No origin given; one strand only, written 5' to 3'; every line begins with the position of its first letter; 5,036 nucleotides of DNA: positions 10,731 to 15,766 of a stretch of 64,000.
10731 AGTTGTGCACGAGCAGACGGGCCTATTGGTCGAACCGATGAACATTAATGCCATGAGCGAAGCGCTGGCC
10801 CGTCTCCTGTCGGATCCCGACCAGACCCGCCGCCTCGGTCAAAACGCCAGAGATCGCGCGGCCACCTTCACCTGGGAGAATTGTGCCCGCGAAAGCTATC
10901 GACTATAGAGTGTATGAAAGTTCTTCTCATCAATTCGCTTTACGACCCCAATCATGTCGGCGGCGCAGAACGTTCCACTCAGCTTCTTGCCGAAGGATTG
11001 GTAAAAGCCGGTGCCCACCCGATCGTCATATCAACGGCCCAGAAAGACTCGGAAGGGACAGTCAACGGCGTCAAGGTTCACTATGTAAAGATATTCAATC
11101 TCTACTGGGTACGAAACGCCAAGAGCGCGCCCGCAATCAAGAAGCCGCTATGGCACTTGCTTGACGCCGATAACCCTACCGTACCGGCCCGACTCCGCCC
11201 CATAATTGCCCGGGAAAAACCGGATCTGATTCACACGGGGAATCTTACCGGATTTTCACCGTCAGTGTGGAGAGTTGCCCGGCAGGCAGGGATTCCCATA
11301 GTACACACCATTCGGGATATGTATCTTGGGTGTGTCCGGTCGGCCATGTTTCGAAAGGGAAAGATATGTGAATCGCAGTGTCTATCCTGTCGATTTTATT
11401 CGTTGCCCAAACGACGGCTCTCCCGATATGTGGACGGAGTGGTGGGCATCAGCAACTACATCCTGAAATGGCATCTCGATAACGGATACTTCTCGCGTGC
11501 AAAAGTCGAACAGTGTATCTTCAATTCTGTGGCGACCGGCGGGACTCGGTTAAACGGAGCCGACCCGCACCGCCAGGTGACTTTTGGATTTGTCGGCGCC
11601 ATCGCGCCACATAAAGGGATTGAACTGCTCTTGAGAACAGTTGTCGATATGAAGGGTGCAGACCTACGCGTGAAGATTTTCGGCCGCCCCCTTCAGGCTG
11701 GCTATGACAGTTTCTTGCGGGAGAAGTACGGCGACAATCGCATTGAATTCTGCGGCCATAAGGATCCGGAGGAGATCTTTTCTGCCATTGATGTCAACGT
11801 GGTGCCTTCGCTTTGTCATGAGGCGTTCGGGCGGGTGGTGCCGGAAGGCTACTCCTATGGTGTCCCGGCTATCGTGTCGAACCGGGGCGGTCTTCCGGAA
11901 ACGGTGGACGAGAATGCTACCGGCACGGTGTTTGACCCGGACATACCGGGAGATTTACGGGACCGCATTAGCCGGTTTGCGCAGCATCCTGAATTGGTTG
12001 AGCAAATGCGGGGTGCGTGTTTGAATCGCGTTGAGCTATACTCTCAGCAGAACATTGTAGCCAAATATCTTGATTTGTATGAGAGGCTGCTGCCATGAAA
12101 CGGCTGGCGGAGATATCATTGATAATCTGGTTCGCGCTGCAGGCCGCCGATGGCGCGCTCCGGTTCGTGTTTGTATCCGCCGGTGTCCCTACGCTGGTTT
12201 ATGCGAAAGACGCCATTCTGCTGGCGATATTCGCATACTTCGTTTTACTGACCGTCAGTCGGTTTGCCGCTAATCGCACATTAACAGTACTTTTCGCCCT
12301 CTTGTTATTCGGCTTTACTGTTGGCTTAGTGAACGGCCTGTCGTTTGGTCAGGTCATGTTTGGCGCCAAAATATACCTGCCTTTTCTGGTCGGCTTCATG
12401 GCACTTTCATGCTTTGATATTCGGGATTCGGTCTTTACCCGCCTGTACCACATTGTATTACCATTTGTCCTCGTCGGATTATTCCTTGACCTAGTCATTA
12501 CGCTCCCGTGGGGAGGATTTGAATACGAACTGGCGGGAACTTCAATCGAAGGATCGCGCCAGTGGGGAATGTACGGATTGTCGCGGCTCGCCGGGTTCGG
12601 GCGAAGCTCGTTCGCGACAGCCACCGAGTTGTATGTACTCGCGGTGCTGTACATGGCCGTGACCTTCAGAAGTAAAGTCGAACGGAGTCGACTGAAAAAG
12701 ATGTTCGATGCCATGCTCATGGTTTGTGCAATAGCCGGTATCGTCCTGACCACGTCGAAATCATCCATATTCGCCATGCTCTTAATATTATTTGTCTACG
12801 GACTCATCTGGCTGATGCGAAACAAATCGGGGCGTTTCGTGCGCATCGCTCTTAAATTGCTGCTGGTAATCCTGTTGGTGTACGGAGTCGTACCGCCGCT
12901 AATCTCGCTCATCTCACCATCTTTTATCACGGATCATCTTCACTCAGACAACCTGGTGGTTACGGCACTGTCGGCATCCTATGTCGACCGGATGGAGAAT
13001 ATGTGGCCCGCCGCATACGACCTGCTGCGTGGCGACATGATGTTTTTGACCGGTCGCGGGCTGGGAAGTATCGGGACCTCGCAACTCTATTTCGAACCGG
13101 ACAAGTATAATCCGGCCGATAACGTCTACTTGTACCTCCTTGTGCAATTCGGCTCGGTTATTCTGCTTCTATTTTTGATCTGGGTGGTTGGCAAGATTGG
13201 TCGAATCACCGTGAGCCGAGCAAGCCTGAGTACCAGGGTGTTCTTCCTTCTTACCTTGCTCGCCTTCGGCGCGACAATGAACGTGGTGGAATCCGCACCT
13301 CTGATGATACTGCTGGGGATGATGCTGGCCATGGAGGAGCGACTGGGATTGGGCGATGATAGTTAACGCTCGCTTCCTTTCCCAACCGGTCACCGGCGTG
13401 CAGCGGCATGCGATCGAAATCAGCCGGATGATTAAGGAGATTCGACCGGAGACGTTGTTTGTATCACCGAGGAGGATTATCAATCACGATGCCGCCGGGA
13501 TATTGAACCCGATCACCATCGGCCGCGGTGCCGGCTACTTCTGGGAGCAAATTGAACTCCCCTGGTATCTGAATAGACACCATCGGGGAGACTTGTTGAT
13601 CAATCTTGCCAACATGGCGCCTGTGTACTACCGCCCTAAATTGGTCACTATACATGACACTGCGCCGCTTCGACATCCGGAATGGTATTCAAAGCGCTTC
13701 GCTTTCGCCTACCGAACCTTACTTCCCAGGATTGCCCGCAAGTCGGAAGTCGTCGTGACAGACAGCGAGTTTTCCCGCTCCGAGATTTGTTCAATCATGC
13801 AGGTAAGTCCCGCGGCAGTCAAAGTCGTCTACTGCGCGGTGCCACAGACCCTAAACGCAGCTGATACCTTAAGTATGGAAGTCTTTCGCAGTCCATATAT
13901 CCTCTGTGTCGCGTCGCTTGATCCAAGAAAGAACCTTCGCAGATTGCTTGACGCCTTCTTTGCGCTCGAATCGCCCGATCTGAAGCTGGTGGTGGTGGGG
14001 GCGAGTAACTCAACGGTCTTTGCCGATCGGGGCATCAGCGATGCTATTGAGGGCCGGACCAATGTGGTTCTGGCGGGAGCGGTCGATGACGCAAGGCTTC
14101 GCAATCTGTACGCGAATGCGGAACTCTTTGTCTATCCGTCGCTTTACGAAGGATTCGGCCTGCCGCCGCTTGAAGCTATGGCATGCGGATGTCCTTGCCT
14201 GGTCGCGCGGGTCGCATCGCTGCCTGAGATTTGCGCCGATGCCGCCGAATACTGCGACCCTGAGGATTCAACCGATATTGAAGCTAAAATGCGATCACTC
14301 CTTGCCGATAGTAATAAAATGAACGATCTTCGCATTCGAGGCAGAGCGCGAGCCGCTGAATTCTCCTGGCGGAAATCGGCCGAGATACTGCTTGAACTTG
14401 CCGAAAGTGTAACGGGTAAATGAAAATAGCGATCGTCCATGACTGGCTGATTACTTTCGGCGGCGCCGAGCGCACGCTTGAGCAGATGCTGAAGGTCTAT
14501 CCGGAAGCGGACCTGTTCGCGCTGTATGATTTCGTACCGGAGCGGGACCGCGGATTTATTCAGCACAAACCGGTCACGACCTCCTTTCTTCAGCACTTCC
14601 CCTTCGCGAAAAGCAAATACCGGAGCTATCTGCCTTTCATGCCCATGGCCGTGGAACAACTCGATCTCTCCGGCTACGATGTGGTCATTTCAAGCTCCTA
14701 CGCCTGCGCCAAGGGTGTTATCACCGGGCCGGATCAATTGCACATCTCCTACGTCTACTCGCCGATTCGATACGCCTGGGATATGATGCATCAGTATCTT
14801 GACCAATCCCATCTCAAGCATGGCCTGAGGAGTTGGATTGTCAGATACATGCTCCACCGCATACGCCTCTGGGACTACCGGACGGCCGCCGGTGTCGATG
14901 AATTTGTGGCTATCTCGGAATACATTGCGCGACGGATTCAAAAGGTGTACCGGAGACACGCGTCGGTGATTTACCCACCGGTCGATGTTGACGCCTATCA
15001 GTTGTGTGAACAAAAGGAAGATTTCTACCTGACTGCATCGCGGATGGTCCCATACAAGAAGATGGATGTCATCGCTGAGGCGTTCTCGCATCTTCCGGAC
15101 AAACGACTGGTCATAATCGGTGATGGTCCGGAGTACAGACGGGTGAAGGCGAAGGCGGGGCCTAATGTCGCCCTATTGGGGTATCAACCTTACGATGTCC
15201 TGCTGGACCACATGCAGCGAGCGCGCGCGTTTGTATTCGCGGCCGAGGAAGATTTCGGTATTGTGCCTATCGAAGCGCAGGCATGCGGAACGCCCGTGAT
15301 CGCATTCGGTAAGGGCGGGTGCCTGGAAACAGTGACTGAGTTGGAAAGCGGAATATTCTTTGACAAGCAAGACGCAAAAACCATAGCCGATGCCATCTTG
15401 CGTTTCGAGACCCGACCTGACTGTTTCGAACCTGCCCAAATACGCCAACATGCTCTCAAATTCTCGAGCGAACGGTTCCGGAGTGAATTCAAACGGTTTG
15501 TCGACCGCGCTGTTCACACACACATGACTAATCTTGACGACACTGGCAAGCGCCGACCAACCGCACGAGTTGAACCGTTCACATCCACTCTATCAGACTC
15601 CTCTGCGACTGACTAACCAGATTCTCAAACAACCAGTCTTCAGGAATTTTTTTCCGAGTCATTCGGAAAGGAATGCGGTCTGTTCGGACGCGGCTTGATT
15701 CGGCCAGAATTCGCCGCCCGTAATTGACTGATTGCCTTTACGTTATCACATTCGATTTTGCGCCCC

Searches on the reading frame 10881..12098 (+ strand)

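Call 60: search_protein_families(library=pfam, proteins=[window:10881-12098:+], max_evalue=0.00001)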
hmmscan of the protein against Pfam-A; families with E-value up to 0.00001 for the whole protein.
window:10881-12098:+ (405 aa): 4 families
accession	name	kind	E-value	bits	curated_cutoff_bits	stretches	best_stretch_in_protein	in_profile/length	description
PF00534.26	Glycos_transf_1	-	3.8e-21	75.8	26.4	1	230-377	13-166/172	Glycosyl transferases group 1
PF13692.12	Glyco_trans_1_4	-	1.5e-19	71.1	27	1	234-367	3-140/142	Glycosyl transferases group 1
PF13439.12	Glyco_transf_4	-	1.4e-15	58.2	28.5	1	26-208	1-158/170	Glycosyltransferase Family 4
PF13579.12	Glyco_trans_4_4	-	2.9e-15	57.4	29.7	1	27-209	1-152/158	Glycosyl transferase 4-like domain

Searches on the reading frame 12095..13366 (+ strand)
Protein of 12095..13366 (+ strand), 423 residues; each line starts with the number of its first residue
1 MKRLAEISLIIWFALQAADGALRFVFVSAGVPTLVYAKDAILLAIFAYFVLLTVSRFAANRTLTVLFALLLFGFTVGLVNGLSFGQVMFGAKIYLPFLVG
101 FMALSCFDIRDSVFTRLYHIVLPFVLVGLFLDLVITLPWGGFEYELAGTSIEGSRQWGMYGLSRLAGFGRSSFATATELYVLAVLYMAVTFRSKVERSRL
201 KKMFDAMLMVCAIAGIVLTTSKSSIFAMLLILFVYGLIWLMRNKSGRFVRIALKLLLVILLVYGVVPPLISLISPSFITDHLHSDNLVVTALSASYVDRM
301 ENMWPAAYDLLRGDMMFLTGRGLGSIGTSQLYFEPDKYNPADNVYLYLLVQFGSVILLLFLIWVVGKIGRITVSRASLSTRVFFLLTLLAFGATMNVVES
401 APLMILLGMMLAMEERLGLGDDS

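Call 60: search_protein_families(library=pfam, proteins=[window:12095-13366:+], max_evalue=0.00001)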
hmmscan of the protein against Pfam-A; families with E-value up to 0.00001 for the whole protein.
window:12095-13366:+ (423 aa): 1 family
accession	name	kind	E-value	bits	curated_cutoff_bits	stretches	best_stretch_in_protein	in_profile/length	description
PF04932.20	Wzy_C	-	4.5e-12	46.4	31.7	1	208-361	2-149/149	O-Antigen ligase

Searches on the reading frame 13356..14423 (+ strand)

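Call 60: search_protein_families(library=pfam, proteins=[window:13356-14423:+], max_evalue=0.00001)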
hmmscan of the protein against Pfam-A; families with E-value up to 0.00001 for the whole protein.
window:13356-14423:+ (355 aa): 5 families
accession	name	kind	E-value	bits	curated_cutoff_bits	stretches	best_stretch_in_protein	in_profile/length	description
PF00534.26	Glycos_transf_1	-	1.3e-30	106.7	26.4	1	179-331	15-171/172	Glycosyl transferases group 1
PF13692.12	Glyco_trans_1_4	-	2.2e-25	90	27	1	180-318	2-142/142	Glycosyl transferases group 1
PF20706.3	GT4-conflict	-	2.3e-11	43.8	26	1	191-285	211-312/385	Family 4 Glycosyltransferase in conflict systems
PF13524.12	Glyco_trans_1_2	-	1.6e-09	38.3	25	1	195-346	3-143/144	Glycosyl transferase-like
PF13439.12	Glyco_transf_4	-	3.7e-07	30.8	28.5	1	14-162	3-166/170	Glycosyltransferase Family 4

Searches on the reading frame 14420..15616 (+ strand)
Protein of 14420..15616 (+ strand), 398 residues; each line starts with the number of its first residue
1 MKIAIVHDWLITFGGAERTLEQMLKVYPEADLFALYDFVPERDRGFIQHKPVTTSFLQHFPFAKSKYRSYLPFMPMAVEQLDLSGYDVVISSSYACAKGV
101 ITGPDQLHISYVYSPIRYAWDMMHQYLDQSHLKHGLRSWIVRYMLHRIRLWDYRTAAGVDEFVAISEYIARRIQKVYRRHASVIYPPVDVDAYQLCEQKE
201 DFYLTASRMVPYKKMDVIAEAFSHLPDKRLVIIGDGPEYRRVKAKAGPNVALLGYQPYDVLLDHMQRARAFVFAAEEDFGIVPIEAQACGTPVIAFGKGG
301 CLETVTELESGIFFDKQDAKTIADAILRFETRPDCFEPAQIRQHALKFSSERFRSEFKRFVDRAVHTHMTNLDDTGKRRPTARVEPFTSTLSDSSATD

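Call 60: search_protein_families(library=pfam, proteins=[window:14420-15616:+], max_evalue=0.00001)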
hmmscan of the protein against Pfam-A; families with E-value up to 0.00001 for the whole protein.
window:14420-15616:+ (398 aa): 3 families
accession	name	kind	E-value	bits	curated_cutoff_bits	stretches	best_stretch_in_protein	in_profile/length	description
PF00534.26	Glycos_transf_1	-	3.5e-27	95.5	26.4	1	198-333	13-159/172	Glycosyl transferases group 1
PF13692.12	Glyco_trans_1_4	-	1.8e-23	83.8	27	1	204-328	5-138/142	Glycosyl transferases group 1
PF13439.12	Glyco_transf_4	-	9.5e-09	35.9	28.5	1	14-191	2-169/170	Glycosyltransferase Family 4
